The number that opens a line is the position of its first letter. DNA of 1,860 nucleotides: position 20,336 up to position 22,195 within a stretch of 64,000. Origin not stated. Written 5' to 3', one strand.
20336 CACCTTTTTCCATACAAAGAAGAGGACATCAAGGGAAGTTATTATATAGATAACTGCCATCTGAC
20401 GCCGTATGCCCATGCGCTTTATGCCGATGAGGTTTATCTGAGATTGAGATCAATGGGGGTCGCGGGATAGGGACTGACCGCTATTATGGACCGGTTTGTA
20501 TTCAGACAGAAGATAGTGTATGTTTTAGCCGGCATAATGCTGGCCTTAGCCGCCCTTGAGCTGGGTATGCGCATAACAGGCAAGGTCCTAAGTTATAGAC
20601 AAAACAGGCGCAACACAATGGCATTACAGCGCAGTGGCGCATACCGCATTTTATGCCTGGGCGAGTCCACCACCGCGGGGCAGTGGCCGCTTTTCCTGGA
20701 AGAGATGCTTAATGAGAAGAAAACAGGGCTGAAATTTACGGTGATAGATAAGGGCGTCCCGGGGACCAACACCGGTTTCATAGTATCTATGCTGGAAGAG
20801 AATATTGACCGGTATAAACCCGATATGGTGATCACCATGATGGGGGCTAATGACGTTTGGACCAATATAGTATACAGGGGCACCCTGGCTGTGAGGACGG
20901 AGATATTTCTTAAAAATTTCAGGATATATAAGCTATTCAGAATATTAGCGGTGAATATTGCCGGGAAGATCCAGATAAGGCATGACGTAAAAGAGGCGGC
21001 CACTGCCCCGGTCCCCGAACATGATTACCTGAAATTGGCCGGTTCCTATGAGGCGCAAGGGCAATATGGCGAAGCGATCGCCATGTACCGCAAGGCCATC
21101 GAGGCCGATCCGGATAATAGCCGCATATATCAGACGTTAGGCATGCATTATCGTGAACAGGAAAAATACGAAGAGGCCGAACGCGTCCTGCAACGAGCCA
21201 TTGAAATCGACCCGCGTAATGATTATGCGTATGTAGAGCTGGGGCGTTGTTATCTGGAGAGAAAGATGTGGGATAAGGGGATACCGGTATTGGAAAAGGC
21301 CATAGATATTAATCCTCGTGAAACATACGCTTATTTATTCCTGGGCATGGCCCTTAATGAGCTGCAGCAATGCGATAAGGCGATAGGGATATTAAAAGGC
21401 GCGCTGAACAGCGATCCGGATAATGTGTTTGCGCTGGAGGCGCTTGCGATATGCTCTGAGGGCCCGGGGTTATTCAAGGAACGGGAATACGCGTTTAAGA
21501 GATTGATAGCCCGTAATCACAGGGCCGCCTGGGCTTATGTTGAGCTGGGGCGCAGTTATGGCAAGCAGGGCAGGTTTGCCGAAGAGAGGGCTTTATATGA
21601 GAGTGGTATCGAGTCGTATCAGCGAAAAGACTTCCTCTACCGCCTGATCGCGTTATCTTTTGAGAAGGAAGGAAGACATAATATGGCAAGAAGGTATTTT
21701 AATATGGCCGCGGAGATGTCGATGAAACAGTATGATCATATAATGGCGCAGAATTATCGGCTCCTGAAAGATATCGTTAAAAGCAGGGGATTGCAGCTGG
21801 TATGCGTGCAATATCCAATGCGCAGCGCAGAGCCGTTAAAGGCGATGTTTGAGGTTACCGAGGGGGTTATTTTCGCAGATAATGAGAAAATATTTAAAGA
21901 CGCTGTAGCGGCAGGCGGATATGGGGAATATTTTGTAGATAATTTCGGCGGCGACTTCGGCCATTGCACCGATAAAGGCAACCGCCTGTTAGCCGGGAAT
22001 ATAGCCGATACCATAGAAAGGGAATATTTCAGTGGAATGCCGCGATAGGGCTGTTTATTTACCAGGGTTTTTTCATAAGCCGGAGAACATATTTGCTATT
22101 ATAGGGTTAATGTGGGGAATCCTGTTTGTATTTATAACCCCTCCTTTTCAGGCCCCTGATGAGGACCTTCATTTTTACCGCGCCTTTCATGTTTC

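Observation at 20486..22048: SGNH fold split by an inserted TPR array (first paralog)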

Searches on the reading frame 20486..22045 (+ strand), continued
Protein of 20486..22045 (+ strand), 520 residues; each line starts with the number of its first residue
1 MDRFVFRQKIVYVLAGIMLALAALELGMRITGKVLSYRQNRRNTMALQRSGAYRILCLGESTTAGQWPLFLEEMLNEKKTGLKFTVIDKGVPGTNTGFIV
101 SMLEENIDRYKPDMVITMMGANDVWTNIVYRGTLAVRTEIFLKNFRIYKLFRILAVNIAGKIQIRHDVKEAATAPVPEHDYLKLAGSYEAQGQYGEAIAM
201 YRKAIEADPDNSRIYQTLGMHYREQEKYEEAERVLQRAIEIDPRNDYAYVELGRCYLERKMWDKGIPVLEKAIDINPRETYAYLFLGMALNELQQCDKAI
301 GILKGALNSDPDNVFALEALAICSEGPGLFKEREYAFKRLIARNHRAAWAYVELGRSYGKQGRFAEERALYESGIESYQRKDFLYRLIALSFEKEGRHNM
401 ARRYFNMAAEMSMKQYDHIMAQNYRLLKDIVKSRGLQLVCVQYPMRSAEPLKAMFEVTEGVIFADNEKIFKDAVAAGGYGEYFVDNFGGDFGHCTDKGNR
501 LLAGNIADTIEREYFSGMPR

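Call 37: search_protein_families(library=pfam, proteins=[L078:14884-16311:+, L063:11602-12606:+, L023:2358-4046:+, L002:11961-12458:+, L068:14945-16192:+, L010:5114-6763:+, L037:13461-16862:+], max_evalue=0.00001)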
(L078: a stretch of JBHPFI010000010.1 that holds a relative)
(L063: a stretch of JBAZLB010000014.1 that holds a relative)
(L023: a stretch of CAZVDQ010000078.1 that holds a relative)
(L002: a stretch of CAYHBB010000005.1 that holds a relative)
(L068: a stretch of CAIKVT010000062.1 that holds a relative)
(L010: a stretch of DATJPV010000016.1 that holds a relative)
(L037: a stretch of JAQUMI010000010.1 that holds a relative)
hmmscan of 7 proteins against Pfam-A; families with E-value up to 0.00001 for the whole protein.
L078:14884-16311:+ (476 aa): 2 families
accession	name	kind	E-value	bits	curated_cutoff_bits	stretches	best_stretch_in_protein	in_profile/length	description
PF04055.27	Radical_SAM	-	3e-23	83.3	29.5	1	211-368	3-165/166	Radical SAM superfamily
PF02310.24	B12-binding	-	4.8e-22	78.5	32.1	1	34-144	10-120/121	B12 binding domain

L063:11602-12606:+ (335 aa): 0 families

L023:2358-4046:+ (563 aa): 2 families
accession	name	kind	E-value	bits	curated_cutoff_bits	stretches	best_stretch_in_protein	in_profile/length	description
PF16861.10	Carbam_trans_C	-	1.8e-76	255.9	27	1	391-560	1-170/170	Carbamoyltransferase C-terminus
PF02543.21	Carbam_trans_N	-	2.1e-75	254.8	24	1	4-337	2-345/346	Carbamoyltransferase N-terminus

L002:11961-12458:+ (166 aa): 1 family
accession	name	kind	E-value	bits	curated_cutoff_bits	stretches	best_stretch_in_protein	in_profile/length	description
PF02681.20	DUF212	-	2.5e-46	157.4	26.5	1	27-161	1-126/126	Divergent PAP2 family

L068:14945-16192:+ (416 aa): 1 family
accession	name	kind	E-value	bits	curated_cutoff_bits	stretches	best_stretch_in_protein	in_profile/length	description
PF01075.23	Glyco_transf_9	-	1.1e-18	67.9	22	1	118-377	3-238/247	Glycosyltransferase family 9 (heptosyltransferase)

L010:5114-6763:+ (550 aa): 2 families
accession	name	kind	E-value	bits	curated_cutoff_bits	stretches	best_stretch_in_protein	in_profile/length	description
PF00501.34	AMP-binding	-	8.3e-79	265.6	29.9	1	27-394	4-383/384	AMP-binding enzyme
PF13193.12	AMP-binding_C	-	9.9e-16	58.9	24.5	1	454-529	1-76/76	AMP-binding enzyme C-terminal domain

L037:13461-16862:+ (1134 aa): 1 family
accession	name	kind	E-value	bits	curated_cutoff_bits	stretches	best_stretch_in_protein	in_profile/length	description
PF00005.33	ABC_tran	-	1.8e-22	80.9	25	1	33-163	1-134/137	ABC transporter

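Call 55: find_encoding_contigs(protein=P0001, flank=3000, max_places=3)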
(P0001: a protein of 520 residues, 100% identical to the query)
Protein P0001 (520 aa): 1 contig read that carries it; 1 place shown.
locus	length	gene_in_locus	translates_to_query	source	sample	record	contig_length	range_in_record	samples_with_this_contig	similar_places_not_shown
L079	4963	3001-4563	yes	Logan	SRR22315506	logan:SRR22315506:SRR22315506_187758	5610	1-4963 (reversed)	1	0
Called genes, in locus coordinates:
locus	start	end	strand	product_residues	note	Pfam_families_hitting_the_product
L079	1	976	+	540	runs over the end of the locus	?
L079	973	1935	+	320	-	PF00535:Glycos_transf_2, PF10111:Glyco_tranf_2_2, PF13641:Glyco_tranf_2_3, PF13632:Glyco_trans_2_3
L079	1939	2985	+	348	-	PF25182:NonGDSL (faint), PF00657:Lipase_GDSL (weak), PF13472:Lipase_GDSL_2 (weak)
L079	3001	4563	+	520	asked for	PF25182:NonGDSL (weak), PF13472:Lipase_GDSL_2, PF13424:TPR_12, PF13428:TPR_14 (weak), PF00515:TPR_1 (weak), PF12895:ANAPC3 (weak), PF13181:TPR_8 (weak), PF14559:TPR_19, +14 more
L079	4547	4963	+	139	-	?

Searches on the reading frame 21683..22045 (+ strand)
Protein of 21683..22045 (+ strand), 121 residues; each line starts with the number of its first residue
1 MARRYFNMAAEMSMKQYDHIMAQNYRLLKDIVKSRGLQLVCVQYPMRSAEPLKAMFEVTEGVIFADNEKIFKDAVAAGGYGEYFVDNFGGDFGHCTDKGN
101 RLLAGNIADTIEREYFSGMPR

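Call 19: search_protein_families(library=pfam, proteins=[window:21683-22045:+], max_evalue=1)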
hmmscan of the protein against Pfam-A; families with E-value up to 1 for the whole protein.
seq(121 aa): 0 families

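Call 60: search_protein_representatives(protein=window:21728-22045:+)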
Query: 106 residues. Proteins with E-value up to 0.001 (for the whole library): 2342; up to 1e-10: 1773; up to 1e-30: 84. The best 150 are listed.
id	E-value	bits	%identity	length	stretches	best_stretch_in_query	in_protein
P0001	4.8e-65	232.6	100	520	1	1-106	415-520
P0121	7.2e-35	135.6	66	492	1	4-102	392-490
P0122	9.7e-35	135.2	63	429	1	2-102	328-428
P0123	2.1e-34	134.1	61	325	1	2-102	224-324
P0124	2.7e-34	133.8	62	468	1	1-101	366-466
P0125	2.7e-34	133.8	63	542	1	2-102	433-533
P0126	7.8e-34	132.3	62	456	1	2-101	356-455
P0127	1.9e-33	131.0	60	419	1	2-101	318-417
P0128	1.9e-33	131.0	62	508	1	2-100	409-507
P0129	2.0e-33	131.0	60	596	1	7-102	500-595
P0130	3.1e-33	130.3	62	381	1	4-102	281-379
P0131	4.2e-33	129.9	65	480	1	5-101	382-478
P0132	4.8e-33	129.7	61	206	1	3-99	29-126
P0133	4.9e-33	129.7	60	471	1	2-101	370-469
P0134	5.0e-33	129.7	62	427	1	2-101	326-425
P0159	8.4e-32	125.7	62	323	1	7-102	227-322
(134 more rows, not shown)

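Call 63: search_protein_families(library=pfam, proteins=[P0159, P0123], max_evalue=0.01)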
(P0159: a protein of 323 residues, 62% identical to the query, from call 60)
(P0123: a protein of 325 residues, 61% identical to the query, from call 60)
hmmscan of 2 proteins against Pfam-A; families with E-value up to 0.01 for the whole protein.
P0159 (323 aa): 3 families
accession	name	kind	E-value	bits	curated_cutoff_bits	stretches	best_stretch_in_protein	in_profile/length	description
PF13472.12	Lipase_GDSL_2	-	0.00016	22.6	32.9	1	64-176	1-104/178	GDSL-like Lipase/Acylhydrolase family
PF25182.1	NonGDSL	-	0.00057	19.7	80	1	56-134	24-106/220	Non-GDSL lipase-like family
PF00657.28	Lipase_GDSL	-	0.0075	16.9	23.6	0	62-149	1-96/208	GDSL-like Lipase/Acylhydrolase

P0123 (325 aa): 20 families
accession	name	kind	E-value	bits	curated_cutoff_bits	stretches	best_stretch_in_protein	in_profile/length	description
PF13181.12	TPR_8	-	1e-18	66.2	25.7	2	84-114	2-32/34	Tetratricopeptide repeat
PF07719.23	TPR_2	-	3.9e-18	64.4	27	2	84-113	2-31/34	Tetratricopeptide repeat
PF14559.12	TPR_19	-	9.8e-17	61.5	25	1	60-115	2-57/68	Tetratricopeptide repeat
PF13432.12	TPR_16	-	1.9e-16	60.6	32.7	2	59-112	7-60/65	Tetratricopeptide repeat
PF00515.34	TPR_1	-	4.7e-16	58.3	27.8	2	84-113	2-31/34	Tetratricopeptide repeat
PF13428.12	TPR_14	-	3.9e-15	55.3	23.5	2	85-123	3-42/44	Tetratricopeptide repeat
PF13176.12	TPR_7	-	1.9e-12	46.6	27.9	1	85-113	1-29/36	Tetratricopeptide repeat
PF13174.12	TPR_6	-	2.6e-10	40.7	26.3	0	85-111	2-28/33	Tetratricopeptide repeat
PF12895.13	ANAPC3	-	4e-10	40.3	27.2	1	27-108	1-81/82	Anaphase-promoting complex, cyclosome, subunit 3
PF13431.12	TPR_17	-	4.5e-10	39.4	24.4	0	71-103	1-33/34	Tetratricopeptide repeat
PF13424.12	TPR_12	-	5.2e-10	39.8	30.1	2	51-115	5-77/77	Tetratricopeptide repeat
PF13374.12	TPR_10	-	2.1e-09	37.5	27.5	0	89-115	8-34/42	Tetratricopeptide repeat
PF13414.12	TPR_11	-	1e-07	31.9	26.8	0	67-91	12-36/42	TPR repeat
PF25063.1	ARM_TT21_C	-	1.3e-07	32.2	35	1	48-149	94-197/209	Tetratricopeptide repeat protein 21 C-terminal ARM domain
PF23914.1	TPR_CcmH_CycH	-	1.7e-07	31.7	42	0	87-147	54-118/158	Cytochrome c-type biogenesis protein H TPR domain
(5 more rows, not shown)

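Call 65: search_solved_structures(query=P0159, max_evalue=1, show_alignments=2)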
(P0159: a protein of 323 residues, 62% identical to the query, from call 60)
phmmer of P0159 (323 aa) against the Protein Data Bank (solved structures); distinct sequences matched with E-value up to 1: 7.
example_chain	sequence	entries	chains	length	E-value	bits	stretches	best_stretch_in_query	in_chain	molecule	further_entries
9otv_A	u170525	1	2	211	0.045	16.3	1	61-135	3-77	Lysophospholipase L1-like esterase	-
7c2a_A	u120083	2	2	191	0.06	15.9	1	62-140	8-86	SGNH-hydrolase family esterase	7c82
7c2c_A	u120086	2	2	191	0.067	15.7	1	62-140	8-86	SGNH-hydrolase family esterase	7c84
7c2d_A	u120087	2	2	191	0.11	15.1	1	73-140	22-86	SGNH-hydrolase family esterase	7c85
9hi6_A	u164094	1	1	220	0.57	12.7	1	97-137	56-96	FI6-focused design_04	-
7c29_A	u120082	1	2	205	0.72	12.4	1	63-133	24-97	Carboxylesterase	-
7c23_A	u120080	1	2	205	0.72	12.4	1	63-133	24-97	Carboxylesterase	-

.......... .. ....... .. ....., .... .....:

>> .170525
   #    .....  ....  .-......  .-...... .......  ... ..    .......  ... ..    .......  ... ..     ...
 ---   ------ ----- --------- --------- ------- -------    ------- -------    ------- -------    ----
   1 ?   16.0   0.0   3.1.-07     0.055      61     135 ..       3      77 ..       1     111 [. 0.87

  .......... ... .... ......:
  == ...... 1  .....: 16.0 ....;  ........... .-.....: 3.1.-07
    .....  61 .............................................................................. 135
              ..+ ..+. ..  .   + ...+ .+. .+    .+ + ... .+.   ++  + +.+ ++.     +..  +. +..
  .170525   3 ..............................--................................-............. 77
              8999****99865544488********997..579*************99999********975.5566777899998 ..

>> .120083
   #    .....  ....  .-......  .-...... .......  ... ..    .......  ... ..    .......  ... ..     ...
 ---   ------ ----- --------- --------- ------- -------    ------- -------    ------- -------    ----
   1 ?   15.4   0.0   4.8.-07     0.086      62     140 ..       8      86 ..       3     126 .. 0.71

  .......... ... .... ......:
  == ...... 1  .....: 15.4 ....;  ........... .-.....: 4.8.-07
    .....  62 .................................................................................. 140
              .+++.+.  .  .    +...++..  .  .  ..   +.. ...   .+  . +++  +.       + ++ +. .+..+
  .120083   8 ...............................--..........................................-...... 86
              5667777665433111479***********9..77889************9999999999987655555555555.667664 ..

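Call 66: find_encoding_contigs(protein=P0159, flank=5000, max_places=3)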
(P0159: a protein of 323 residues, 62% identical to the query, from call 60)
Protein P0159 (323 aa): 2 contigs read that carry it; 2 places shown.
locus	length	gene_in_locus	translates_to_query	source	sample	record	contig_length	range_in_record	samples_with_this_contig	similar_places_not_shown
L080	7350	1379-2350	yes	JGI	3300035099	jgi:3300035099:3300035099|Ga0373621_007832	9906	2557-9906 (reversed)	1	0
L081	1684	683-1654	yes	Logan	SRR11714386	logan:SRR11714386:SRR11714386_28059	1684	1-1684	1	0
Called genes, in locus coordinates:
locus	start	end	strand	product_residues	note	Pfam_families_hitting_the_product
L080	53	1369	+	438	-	PF13632:Glyco_trans_2_3 (weak)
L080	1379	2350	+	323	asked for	-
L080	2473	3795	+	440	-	PF13472:Lipase_GDSL_2 (weak), PF23914:TPR_CcmH_CycH (weak), PF25062:ARM_TT21_N, PF00515:TPR_1 (weak), PF07719:TPR_2 (weak), PF13181:TPR_8 (weak), PF12895:ANAPC3 (weak), PF14559:TPR_19 (weak), +12 more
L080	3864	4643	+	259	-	-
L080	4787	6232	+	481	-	PF25182:NonGDSL (weak), PF13472:Lipase_GDSL_2, PF23914:TPR_CcmH_CycH, PF13424:TPR_12, PF00515:TPR_1, PF07719:TPR_2, PF13424:TPR_12, PF13432:TPR_16, +20 more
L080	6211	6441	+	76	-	-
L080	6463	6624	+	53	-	PF19451:DUF5989 (weak)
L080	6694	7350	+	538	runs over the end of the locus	PF02543:Carbam_trans_N, PF16861:Carbam_trans_C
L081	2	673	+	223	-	?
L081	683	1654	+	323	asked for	-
